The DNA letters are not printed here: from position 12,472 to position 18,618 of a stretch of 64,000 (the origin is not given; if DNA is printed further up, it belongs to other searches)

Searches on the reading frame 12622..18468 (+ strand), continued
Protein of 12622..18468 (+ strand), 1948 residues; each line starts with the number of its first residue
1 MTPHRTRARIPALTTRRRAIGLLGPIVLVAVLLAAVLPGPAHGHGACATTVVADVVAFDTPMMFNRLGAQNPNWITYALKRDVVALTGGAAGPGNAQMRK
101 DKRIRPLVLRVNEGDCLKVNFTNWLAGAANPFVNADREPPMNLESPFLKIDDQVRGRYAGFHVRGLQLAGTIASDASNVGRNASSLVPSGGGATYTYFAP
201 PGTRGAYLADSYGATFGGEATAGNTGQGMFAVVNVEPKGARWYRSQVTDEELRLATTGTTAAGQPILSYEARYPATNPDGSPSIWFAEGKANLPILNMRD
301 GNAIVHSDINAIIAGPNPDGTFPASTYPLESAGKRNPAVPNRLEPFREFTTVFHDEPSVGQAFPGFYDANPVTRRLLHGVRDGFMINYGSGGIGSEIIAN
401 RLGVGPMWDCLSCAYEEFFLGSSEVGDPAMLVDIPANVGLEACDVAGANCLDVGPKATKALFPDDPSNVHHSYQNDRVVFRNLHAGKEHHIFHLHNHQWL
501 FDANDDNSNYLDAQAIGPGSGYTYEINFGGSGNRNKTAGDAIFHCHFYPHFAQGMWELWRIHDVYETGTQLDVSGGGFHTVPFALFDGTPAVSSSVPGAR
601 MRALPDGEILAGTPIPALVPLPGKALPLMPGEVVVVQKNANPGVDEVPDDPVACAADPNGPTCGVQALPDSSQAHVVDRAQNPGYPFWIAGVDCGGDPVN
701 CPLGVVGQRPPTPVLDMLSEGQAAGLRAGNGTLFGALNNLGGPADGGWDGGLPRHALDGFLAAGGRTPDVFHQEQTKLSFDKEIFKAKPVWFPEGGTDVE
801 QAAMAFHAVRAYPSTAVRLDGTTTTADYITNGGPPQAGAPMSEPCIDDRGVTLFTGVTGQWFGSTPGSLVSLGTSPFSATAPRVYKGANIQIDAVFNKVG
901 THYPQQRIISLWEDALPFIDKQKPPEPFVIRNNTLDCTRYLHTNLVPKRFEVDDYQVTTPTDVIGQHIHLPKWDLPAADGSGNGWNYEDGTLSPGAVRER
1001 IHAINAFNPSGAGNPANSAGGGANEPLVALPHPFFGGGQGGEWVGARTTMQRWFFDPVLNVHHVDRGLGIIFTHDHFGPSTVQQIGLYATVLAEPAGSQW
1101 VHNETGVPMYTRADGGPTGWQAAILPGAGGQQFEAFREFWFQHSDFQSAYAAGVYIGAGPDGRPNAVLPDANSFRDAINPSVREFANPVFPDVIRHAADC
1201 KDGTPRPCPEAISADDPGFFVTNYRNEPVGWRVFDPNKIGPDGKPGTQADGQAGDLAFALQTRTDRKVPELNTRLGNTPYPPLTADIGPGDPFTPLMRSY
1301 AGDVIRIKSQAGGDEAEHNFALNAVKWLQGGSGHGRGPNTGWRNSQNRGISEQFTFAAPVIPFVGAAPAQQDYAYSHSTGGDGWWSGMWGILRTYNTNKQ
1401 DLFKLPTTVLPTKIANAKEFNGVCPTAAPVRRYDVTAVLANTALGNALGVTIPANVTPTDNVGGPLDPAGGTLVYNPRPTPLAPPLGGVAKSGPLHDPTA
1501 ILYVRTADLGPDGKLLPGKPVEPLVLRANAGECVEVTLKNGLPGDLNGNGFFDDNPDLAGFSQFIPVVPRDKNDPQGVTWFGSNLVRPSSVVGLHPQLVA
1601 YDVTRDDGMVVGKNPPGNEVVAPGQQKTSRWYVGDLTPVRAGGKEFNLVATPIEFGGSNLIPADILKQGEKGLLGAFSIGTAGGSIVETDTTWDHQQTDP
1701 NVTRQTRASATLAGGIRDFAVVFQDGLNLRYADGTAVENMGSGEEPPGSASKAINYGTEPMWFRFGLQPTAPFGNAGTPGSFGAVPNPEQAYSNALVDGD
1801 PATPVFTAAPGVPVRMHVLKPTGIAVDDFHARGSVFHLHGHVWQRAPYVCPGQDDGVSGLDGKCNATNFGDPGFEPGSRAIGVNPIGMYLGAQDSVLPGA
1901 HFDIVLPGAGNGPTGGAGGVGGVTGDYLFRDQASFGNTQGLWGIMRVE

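Call 19: find_related_loci(query=A1, collection=genome_contigs, flank=10000)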
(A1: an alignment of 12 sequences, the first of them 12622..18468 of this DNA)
Query A1 (1948 aa) in genome_contigs; peptide patterns used: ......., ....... (x = any residue, [..] = any of these).
600 stretches matched a pattern (row limit reached: there are more); 587 encode a relative of the query (tblastn E <= 1e-3); the best 80 are kept; 79 distinct loci.
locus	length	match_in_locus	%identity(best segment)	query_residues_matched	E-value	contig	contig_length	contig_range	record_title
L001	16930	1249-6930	57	7-1944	0e+0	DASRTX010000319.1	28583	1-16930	MAG TPA_asm: Myxococcales bacterium isolate SMAG_U7511 k141_1261122, whole genome shotgun sequence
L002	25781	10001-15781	56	25-1948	0e+0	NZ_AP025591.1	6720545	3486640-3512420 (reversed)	Anaeromyxobacter oryzae strain Red232 chromosome, complete genome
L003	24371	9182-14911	54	47-1948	0e+0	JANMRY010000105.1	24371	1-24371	MAG: Anaeromyxobacter sp. isolate SOY_30_concoct_107_sub SOY_30_k141_2845031, whole genome shotgun sequence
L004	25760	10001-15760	52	47-1948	0e+0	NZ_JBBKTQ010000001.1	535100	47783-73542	Ramlibacter sp. AN1133 1, whole genome shotgun sequence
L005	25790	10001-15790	52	25-1947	0e+0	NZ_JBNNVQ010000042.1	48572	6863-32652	Pseudomonas sp. NPDC089569 NPDC089569_189_F6.ctg-0042, whole genome shotgun sequence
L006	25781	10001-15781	52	25-1947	0e+0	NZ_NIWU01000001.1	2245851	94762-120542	Pseudomonas umsongensis strain DSM 16611 contig1, whole genome shotgun sequence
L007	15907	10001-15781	51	25-1947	0e+0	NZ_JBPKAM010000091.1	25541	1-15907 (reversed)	Pseudomonas baetica strain SMK4 NODE_91_length_25541_cov_8.484064, whole genome shotgun sequence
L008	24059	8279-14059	51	25-1947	0e+0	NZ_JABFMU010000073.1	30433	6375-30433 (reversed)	Pseudomonas sp. C2B4 NODE_73_length_30433_cov_32.981368, whole genome shotgun sequence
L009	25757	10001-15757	51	22-1947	0e+0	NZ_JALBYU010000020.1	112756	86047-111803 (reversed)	Pseudomonas sp. UYIF39 NODE_20_length_112756_cov_88.263201, whole genome shotgun sequence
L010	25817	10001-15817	52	3-1947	0e+0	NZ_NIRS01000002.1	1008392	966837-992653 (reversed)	Pseudomonas laurylsulfatiphila strain AP3_16 contig2, whole genome shotgun sequence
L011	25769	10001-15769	51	22-1947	0e+0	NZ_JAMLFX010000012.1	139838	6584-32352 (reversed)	Pseudomonas sp. AKS31 scaffold12_size139838, whole genome shotgun sequence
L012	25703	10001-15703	52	47-1947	0e+0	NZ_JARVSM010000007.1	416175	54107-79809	Pseudomonas sp. efr-133-TYG-5 NODE_4_length_416175_cov_46.402867, whole genome shotgun sequence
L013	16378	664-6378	52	47-1947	0e+0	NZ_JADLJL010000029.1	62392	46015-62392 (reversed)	Pseudomonas guariconensis strain 20-MO00619-0 contig00029, whole genome shotgun sequence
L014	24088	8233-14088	51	47-1948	0e+0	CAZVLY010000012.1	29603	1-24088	MAG TPA_asm: uncultured Piscinibacter sp. isolate SRP170004_co1_75 genome assembly, contig: NODE_2258_length_29603_cov_1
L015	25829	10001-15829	51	3-1947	0e+0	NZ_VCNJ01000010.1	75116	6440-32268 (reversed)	Pseudomonas fluorescens strain HKI0874 c_000000000010, whole genome shotgun sequence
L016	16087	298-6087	52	3-1947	0e+0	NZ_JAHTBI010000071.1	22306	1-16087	Pseudomonas aegrilactucae strain MAFF 301350 sequence071, whole genome shotgun sequence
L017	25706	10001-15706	51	47-1947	0e+0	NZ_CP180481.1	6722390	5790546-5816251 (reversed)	Pseudomonas lyxosi strain LB3P38 chromosome, complete genome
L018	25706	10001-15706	51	47-1947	0e+0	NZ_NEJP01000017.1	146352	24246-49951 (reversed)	Pseudomonas sp. B20(2017) B20_17, whole genome shotgun sequence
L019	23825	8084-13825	51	47-1947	0e+0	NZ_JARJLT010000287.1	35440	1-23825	Pseudomonas citronellolis strain GW210018_S65 Contig_287_79.3461, whole genome shotgun sequence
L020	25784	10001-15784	51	24-1947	0e+0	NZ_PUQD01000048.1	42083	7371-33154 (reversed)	Pseudomonas sp. AFG_SD02_1510_Pfu_092 PSFU-BIM092-S18-VE-AFG-2015-033-PK_S75_198, whole genome shotgun sequence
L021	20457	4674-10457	51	24-1947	0e+0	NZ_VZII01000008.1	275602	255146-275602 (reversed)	Pseudomonas sp. MN1F NODE_8_length_275520_cov_160.804825, whole genome shotgun sequence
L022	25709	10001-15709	51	47-1947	0e+0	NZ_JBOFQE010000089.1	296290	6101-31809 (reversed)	MAG: Pseudomonas sp. isolate WFFMC_MAG_218 k139_725099_flag=0_multi=125.9831_len=296290, whole genome shotgun sequence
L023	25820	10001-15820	51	8-1947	0e+0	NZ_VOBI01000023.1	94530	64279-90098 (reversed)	Pseudomonas sp. ANT_H12B ctg00023_94530, whole genome shotgun sequence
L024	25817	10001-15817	50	17-1947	0e+0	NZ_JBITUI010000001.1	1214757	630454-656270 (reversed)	Pseudomonas sp. NPDC078700 NPDC078700_372_A9.ctg-0001, whole genome shotgun sequence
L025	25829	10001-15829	51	9-1947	0e+0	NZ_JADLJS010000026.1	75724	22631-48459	Pseudomonas pudica strain 20-MO00628-0 contig00026, whole genome shotgun sequence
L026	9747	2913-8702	51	24-1947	0e+0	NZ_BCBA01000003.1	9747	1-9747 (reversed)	Pseudomonas sp. NBRC 111124, whole genome shotgun sequence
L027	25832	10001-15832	51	22-1947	0e+0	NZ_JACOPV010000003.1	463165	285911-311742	Pseudomonas arcuscaelestis strain P66 Seq3, whole genome shotgun sequence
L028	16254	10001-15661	53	51-1948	0e+0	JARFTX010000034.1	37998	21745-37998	MAG: Gammaproteobacteria bacterium isolate QDN-W01B-4577_sbin_10 NODE_608_length_37998_cov_10.918799, whole genome shotg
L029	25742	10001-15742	51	46-1947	0e+0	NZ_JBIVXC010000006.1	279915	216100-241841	Pseudomonas sp. NPDC090755 NPDC090755_414_G3.ctg-0006, whole genome shotgun sequence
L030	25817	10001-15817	50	11-1947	0e+0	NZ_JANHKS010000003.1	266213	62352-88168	Pseudomonas putida strain 700447 putida700447_3, whole genome shotgun sequence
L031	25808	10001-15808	51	6-1947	0e+0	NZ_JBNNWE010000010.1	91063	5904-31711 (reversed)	Pseudomonas sp. NPDC086278 NPDC086278_142_B12.ctg-0010, whole genome shotgun sequence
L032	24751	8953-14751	50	24-1947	0e+0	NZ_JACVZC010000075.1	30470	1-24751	Pseudomonas sp. S37 NODE_75_length_30470_cov_43.919261, whole genome shotgun sequence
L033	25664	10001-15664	51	46-1947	0e+0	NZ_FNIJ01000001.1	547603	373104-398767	Pseudomonas jinjuensis strain JCM 21621, whole genome shotgun sequence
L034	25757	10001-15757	51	26-1947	0e+0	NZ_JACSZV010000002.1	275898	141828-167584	Pseudomonas sp. N40(2020) strain N40 NODE_2_length_275898_cov_19.0632, whole genome shotgun sequence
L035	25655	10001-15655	52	47-1947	0e+0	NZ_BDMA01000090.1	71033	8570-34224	Metapseudomonas resinovorans strain MO-1, whole genome shotgun sequence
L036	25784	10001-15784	51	24-1947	0e+0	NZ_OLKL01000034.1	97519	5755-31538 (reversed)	Pseudomonas sp. Kh13 isolate Pseudomonas sp. Kh13, whole genome shotgun sequence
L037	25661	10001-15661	52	47-1947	0e+0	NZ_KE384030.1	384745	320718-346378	Metapseudomonas resinovorans DSM 21078 G559DRAFT_scaffold00003.3, whole genome shotgun sequence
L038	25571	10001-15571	49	26-1948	0e+0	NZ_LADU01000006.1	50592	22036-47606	MAG: Hyphomonas sp. BRH_c22 BRHa_1006434, whole genome shotgun sequence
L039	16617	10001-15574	48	47-1948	0e+0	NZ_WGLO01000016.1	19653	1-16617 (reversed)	MAG: Hyphomonas sp. isolate RI_45 c_000000167735, whole genome shotgun sequence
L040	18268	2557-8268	51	47-1947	0e+0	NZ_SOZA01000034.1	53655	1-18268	Pseudomonas sp. RIT623 34, whole genome shotgun sequence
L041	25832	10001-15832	51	22-1947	0e+0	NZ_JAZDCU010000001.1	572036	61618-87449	Pseudomonas auratipiscis strain 119P Seq1, whole genome shotgun sequence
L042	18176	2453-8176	51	47-1947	0e+0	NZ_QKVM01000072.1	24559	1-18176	Pseudomonas sichuanensis strain WCHPs060039 72, whole genome shotgun sequence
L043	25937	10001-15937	49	15-1948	0e+0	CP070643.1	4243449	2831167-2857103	MAG: Betaproteobacteria bacterium isolate bin90 chromosome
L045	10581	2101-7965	50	16-1948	0e+0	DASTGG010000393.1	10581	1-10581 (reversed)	MAG TPA_asm: Usitatibacter sp. isolate SMAG_U24 k141_666215, whole genome shotgun sequence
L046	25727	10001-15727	51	47-1947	0e+0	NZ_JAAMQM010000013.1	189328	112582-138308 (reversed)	Pseudomonas capeferrum strain 20A1 NODE_13_length_189328_cov_45.335204, whole genome shotgun sequence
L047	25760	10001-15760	52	25-1947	0e+0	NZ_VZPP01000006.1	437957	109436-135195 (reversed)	Pseudomonas moorei strain CCUG 53114 contig_0000006, whole genome shotgun sequence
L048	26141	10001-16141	49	39-1948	0e+0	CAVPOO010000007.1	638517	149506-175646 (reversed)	MAG: uncultured Gammaproteobacteria bacterium isolate MFD09779.bin.2.228 genome assembly, contig: contig_18002, whole ge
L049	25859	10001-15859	51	2-1947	0e+0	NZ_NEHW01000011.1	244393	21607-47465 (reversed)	Pseudomonas sp. R28(2017) R28_11, whole genome shotgun sequence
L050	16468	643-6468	50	22-1947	0e+0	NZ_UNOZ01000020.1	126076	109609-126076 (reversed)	Pseudomonas reidholzensis strain CCOS 865, whole genome shotgun sequence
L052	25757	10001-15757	52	47-1948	0e+0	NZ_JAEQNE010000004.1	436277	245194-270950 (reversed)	Ramlibacter monticola strain KACC 19175 contig4, whole genome shotgun sequence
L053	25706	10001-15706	51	22-1947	0e+0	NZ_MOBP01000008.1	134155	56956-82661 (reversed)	Pseudomonas frederiksbergensis strain 39A2 39A2_contig_8, whole genome shotgun sequence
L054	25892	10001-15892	50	4-1947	0e+0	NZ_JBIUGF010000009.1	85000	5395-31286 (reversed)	Pseudomonas caricapapayae strain ACP-7 NODE_9_length_85000_cov_33.187733, whole genome shotgun sequence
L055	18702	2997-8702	51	47-1947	0e+0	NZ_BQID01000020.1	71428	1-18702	Pseudomonas pharyngis strain BML-PP036 sequence20, whole genome shotgun sequence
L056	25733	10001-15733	53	27-1948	0e+0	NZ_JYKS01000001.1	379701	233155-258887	Pseudomonas sp. 10-1B contig_1, whole genome shotgun sequence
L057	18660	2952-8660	51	47-1947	0e+0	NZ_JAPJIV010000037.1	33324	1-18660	Pseudomonas mandelii strain RIT-562 37, whole genome shotgun sequence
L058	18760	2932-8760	51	3-1947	0e+0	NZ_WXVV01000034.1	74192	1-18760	Pseudomonas crudilactis strain UCMA 17988 contig00034, whole genome shotgun sequence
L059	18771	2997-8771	52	25-1947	0e+0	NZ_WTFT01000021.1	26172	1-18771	Pseudomonas izuensis strain IzPS43_3003 3003-PS43-Suruga_S7_L001_R1_001_(paired)_contig_21, whole genome shotgun sequenc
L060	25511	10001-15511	58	47-1948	0e+0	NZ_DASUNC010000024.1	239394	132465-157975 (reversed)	MAG: Archangium sp. isolate SMAG_U1589 k141_1018215, whole genome shotgun sequence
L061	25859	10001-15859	52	28-1948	0e+0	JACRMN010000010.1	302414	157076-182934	MAG: Deltaproteobacteria bacterium isolate NC_groundwater_1908_Pr3_S2p5_74_37 SR2-18-S2p5_coassembly_scaffold_121885, wh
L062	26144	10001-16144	51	47-1948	0e+0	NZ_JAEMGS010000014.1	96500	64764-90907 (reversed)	Motiliproteus sp. SC1-56 NODE_14_length_96500_cov_8.32343, whole genome shotgun sequence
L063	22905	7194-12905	50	11-1947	0e+0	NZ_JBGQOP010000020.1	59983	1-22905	Oceanisphaera sp. W20_SRM_FM3 NODE_20_length_59983_cov_139.318916, whole genome shotgun sequence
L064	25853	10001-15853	50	16-1947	0e+0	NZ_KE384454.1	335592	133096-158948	Pseudomonas vranovensis DSM 16006 H621DRAFT_scaffold00005.5, whole genome shotgun sequence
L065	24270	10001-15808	54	4-1947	0e+0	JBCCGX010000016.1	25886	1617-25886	MAG: Acidobacteriota bacterium isolate P01_B01_bin.53 k141_1162823_length_25886_cov_66.6977, whole genome shotgun sequen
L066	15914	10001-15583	50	24-1948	0e+0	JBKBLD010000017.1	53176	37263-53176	MAG: Hyphomonas sp. isolate 21H_023.bin.54 NODE_685_length_53176_cov_3.068627, whole genome shotgun sequence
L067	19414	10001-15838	51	9-1947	0e+0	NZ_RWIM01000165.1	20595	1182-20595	Pseudomonas sp. PB106 PB106_contig225, whole genome shotgun sequence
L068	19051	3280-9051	51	22-1947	0e+0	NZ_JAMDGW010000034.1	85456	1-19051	Pseudomonas sp. TNT2022 ID642 642_S2_L001_R1_001_contig_34, whole genome shotgun sequence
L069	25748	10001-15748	52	47-1947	0e+0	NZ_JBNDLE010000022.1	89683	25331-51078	Pseudomonas sp. 2835 Ga0501447_22, whole genome shotgun sequence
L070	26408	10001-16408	45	17-1947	0e+0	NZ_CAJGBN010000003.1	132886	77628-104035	Rubrivivax sp. A210, whole genome shotgun sequence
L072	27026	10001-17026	49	18-1947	0e+0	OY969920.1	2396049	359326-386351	MAG: uncultured beta proteobacterium isolate MFD04716.bin.c.2 genome assembly, chromosome: 1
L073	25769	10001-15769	51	28-1947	0e+0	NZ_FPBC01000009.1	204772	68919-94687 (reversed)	Pseudomonas marincola strain JCM 14761, whole genome shotgun sequence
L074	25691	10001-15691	52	47-1947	0e+0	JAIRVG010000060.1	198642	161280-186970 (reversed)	MAG: Paucimonas sp. isolate Fux382_bin17 k119_533785, whole genome shotgun sequence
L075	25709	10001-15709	52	32-1948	0e+0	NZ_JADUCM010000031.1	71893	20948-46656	Pseudomonas alkylphenolica strain PSB00016 PSB00016_c0031, whole genome shotgun sequence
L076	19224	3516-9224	51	47-1947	0e+0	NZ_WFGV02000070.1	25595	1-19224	Pseudomonas sp. TNT3 NODE_70_length_25595_cov_48.788715, whole genome shotgun sequence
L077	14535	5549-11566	50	47-1947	0e+0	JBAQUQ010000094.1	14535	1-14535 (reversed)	MAG: Burkholderiaceae bacterium isolate MFD03291_ilm_asm_bin12 k127_177069, whole genome shotgun sequence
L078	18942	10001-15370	52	47-1948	0e+0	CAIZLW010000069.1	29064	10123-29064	MAG: uncultured beta proteobacterium isolate Loc090519-7m_bin-0592 genome assembly, contig: bin-0592:069/246, whole geno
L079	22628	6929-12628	51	47-1947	0e+0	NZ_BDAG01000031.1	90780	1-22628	Pseudomonas migulae NBRC 103157, whole genome shotgun sequence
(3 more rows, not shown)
